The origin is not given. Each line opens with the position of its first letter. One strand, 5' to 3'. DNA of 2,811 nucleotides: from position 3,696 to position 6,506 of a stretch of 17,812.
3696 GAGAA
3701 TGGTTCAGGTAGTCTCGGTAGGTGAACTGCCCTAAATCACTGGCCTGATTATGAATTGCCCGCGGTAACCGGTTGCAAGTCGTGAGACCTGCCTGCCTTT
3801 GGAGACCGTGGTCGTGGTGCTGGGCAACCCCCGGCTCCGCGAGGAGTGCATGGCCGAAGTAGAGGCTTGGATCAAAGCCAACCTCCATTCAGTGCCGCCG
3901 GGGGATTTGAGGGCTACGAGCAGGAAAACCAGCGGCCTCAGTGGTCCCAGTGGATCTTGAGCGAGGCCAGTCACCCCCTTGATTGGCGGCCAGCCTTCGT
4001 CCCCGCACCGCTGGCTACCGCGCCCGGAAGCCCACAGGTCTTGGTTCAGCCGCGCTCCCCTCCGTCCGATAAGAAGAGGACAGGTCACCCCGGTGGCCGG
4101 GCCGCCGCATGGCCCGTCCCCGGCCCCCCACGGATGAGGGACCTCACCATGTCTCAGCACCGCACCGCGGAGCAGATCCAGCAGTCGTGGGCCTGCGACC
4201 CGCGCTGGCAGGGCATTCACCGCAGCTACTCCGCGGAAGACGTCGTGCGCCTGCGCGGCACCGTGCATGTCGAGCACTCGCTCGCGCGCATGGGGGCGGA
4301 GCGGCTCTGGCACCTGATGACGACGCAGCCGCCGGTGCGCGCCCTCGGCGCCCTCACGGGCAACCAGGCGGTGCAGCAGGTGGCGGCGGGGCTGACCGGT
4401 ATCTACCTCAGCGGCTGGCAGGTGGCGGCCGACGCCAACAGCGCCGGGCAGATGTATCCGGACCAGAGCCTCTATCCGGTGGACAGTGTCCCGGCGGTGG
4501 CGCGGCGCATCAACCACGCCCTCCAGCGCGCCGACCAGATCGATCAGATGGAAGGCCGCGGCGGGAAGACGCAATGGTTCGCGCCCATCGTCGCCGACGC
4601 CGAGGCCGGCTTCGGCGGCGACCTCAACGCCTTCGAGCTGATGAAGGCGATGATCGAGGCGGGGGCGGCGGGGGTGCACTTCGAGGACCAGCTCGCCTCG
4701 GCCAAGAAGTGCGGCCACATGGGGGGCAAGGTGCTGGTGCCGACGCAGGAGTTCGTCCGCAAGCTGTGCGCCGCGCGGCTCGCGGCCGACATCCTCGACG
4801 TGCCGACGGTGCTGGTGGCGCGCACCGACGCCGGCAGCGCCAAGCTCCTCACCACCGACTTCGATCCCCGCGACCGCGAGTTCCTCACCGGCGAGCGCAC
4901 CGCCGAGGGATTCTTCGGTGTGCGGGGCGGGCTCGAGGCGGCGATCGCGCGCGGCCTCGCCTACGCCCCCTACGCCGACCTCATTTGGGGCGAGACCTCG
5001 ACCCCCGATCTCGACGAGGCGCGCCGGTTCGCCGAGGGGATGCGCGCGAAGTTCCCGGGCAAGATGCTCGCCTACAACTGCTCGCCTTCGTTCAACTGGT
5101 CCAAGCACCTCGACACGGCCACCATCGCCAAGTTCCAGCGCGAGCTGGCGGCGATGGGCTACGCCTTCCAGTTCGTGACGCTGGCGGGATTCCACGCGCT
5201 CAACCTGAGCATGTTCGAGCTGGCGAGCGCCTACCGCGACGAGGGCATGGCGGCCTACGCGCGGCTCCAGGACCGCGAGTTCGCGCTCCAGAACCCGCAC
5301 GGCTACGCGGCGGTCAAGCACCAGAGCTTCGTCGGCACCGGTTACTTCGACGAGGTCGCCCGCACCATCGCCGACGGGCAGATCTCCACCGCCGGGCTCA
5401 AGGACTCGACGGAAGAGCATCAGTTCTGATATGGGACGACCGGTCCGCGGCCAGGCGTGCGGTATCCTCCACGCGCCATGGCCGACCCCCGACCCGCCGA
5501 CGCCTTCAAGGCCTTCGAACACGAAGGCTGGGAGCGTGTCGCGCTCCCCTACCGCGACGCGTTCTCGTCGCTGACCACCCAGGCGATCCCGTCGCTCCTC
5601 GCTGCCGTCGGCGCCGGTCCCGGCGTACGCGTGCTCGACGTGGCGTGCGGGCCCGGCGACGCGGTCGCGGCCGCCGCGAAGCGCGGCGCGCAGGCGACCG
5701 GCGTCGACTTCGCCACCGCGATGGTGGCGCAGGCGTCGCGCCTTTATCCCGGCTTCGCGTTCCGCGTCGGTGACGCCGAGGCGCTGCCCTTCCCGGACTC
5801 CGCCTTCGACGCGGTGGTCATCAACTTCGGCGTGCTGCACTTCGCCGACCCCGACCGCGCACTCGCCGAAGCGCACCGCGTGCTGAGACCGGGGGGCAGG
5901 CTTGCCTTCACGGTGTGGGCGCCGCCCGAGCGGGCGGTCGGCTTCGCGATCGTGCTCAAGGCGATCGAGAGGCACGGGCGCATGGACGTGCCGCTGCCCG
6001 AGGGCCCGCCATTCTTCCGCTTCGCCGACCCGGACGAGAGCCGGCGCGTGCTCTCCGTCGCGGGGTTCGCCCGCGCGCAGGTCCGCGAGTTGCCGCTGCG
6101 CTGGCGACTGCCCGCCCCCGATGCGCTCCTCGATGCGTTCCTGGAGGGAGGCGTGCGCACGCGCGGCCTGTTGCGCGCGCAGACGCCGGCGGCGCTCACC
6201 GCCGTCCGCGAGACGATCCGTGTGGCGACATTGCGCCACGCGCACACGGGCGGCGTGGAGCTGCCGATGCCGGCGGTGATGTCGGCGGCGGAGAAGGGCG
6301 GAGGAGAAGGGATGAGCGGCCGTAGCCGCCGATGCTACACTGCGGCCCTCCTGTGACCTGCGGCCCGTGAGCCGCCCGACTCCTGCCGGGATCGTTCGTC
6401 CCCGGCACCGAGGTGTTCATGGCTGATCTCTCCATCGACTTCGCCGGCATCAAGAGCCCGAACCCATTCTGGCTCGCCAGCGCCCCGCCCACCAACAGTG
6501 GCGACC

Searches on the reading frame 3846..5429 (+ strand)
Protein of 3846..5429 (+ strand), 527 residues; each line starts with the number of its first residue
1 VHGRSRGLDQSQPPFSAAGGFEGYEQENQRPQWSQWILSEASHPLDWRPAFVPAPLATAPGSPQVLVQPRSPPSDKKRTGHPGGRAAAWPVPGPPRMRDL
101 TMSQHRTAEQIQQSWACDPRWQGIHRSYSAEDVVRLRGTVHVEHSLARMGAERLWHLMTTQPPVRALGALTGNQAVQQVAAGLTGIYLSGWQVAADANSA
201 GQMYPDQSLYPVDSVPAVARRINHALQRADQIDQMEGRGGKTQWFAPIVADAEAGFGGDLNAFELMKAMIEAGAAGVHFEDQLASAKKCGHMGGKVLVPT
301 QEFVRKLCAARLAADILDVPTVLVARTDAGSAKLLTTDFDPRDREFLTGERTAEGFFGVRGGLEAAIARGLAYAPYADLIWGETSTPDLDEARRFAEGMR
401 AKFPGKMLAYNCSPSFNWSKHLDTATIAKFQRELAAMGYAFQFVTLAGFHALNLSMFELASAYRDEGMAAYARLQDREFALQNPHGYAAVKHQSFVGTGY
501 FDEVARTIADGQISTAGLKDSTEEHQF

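Call 47: search_protein_families(library=pfam, proteins=[window:3846-5429:+], max_evalue=0.001)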
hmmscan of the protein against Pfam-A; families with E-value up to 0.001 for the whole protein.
window:3846-5429:+ (527 aa): 2 families
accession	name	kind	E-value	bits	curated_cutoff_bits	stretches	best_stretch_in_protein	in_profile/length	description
PF00463.27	ICL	-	2.2e-105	353.6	26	2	110-349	4-253/526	Isocitrate lyase family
PF13714.12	PEP_mutase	-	1.1e-15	58.3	31.5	1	180-373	27-166/240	Phosphoenolpyruvate phosphomutase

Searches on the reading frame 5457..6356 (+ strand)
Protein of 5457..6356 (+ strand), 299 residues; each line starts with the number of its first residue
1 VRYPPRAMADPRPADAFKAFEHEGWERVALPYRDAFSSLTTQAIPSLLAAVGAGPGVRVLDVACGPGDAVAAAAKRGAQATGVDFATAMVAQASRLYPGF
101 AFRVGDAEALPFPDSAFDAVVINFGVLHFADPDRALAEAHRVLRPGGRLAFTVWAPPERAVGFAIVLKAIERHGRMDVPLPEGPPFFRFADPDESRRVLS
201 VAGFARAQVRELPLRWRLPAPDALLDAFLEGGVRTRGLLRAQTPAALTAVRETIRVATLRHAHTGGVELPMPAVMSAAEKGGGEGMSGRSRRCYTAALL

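Call 47: search_protein_families(library=pfam, proteins=[window:5457-6356:+], max_evalue=0.001)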
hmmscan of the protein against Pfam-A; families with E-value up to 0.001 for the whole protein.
window:5457-6356:+ (299 aa): 7 families
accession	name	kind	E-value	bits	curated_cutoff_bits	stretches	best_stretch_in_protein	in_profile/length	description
PF08241.18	Methyltransf_11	-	1.7e-26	93.1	21.2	1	60-151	1-95/95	Methyltransferase domain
PF13649.12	Methyltransf_25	-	6e-24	85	27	1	59-147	1-97/97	Methyltransferase domain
PF13847.12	Methyltransf_31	-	2.8e-17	63.2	27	1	55-151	3-109/145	Methyltransferase domain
PF01209.24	Ubie_methyltran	-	1.2e-15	57.9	20.1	1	52-150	44-150/233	ubiE/COQ5 methyltransferase family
PF08242.18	Methyltransf_12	-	6.6e-14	52.9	30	1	60-149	1-98/98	Methyltransferase domain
PF13489.12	Methyltransf_23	-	2.4e-12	47.3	27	1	53-204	20-159/164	Methyltransferase domain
PF07021.18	MetW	-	1.2e-06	28.8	21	1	55-143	13-102/193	Methionine biosynthesis protein MetW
